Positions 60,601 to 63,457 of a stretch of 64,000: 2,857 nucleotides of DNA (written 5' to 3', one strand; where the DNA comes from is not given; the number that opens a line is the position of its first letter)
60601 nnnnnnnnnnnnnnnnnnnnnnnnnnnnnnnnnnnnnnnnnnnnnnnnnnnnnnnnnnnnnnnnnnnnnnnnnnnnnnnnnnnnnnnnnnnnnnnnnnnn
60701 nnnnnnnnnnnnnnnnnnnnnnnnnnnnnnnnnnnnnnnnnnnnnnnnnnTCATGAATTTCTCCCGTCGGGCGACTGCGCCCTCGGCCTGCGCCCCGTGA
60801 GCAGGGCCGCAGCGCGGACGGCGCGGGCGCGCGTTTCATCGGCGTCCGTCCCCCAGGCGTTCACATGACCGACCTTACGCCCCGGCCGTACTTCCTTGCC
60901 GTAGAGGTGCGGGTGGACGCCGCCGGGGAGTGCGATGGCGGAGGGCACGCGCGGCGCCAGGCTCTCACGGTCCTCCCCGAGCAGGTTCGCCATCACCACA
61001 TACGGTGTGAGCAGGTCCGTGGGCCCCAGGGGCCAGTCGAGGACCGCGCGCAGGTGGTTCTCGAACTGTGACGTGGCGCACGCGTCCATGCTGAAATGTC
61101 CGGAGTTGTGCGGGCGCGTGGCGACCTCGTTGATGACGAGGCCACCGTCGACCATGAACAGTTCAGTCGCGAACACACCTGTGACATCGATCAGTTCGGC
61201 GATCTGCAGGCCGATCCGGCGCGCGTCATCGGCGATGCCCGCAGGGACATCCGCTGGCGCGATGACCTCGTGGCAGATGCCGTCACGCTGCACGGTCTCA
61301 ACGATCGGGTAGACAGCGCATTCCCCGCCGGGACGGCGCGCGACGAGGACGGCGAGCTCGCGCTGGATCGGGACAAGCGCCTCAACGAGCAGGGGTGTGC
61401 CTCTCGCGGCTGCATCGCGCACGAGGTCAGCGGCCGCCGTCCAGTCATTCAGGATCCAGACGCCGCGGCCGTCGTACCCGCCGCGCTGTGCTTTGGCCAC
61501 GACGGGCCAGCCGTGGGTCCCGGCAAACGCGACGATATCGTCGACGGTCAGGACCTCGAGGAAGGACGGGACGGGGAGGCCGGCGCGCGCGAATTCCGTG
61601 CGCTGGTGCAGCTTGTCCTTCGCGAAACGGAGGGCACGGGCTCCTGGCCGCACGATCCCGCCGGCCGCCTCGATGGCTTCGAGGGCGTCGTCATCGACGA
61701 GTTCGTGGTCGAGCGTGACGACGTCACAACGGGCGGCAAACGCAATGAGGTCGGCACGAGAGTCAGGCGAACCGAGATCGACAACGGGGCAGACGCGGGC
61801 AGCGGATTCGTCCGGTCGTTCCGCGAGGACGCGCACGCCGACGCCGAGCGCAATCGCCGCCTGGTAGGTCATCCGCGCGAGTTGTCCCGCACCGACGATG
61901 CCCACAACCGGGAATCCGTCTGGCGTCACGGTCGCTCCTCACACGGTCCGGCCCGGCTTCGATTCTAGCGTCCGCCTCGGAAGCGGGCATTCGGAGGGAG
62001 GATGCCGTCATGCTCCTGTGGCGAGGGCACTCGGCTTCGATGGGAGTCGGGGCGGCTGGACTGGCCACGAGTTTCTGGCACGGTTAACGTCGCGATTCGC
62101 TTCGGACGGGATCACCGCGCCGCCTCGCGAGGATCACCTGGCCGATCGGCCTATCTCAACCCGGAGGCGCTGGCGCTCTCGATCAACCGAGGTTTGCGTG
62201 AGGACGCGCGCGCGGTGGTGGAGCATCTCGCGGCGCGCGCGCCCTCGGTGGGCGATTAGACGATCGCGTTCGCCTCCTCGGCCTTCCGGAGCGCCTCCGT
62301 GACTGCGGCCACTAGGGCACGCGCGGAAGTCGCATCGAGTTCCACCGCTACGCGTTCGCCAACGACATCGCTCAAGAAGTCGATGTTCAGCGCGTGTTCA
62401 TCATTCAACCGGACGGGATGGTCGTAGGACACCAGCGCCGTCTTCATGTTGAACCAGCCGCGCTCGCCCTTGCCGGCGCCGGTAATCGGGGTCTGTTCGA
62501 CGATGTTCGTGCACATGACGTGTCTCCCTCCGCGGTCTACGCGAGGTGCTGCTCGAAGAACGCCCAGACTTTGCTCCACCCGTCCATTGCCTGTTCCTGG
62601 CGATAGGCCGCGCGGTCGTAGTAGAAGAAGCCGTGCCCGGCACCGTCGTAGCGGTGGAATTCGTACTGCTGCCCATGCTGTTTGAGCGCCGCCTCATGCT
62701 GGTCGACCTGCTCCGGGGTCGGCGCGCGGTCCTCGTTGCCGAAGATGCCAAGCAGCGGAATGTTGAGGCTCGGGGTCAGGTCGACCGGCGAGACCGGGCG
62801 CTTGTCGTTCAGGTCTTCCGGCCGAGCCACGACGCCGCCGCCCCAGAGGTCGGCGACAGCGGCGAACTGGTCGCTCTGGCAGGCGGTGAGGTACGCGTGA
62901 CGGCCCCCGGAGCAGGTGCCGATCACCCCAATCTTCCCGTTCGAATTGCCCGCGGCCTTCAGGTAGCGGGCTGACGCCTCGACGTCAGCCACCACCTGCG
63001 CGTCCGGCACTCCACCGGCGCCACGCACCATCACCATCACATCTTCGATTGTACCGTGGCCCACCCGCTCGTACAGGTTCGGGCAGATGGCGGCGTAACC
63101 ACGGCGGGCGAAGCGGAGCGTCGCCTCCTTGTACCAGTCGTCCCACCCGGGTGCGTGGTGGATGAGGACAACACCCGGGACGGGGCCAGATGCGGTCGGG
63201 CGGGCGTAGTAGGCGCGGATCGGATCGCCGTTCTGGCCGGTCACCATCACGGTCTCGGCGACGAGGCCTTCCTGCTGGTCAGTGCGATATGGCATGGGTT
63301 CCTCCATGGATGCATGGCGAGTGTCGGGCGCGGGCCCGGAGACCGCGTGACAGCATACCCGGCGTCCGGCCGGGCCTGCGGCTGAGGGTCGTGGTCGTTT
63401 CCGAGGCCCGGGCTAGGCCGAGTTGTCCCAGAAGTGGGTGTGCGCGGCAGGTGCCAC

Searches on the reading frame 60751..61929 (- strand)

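Call 26: search_protein_families(library=pfam, proteins=[window:60751-61929:-], max_evalue=0.001)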
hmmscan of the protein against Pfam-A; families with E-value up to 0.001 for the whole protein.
window:60751-61929:- (392 aa): 4 families
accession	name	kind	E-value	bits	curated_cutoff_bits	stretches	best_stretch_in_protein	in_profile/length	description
PF02222.28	ATP-grasp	-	2.1e-52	177.8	27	1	113-289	3-179/179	ATP-grasp domain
PF22660.2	RS_preATP-grasp-like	-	1.6e-16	60.9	27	1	9-103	4-97/98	Ribonucleotide synthetase preATP-grasp domain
PF17769.7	PurK_C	-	1.5e-15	57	22.6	1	312-369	2-56/56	Phosphoribosylaminoimidazole carboxylase C-terminal domain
PF07478.18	Dala_Dala_lig_C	-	0.00035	20.6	24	0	115-273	4-176/204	D-ala D-ala ligase C-terminus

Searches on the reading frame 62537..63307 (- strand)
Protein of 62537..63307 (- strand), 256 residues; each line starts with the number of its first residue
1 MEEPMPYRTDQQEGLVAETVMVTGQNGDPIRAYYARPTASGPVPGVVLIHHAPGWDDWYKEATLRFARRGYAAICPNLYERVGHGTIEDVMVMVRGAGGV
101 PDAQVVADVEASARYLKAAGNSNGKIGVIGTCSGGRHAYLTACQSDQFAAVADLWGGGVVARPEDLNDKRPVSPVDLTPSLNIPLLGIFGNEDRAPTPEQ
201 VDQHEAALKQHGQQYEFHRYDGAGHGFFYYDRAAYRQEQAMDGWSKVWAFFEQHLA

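Call 26: search_protein_families(library=pfam, proteins=[window:62537-63307:-], max_evalue=0.001)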
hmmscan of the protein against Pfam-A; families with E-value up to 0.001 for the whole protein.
window:62537-63307:- (256 aa): 5 families
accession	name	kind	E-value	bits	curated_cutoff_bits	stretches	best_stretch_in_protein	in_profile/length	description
PF01738.24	DLH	-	1.9e-40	139.2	21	1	30-254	1-216/217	Dienelactone hydrolase family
PF00326.27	Peptidase_S9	-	4.3e-07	30.1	22.6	1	164-254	127-209/213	Prolyl oligopeptidase family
PF08840.17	BAAT_C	-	0.00049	20.6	20.9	0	113-176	10-74/210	BAAT / Acyl-CoA thioester hydrolase C terminal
PF02129.25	Peptidase_S15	-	0.00063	19.9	23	1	27-152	2-124/262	X-Pro dipeptidyl-peptidase (S15 family)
PF12146.15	Hydrolase_4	-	0.00083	19.2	27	0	46-147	7-99/239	Serine aminopeptidase, S33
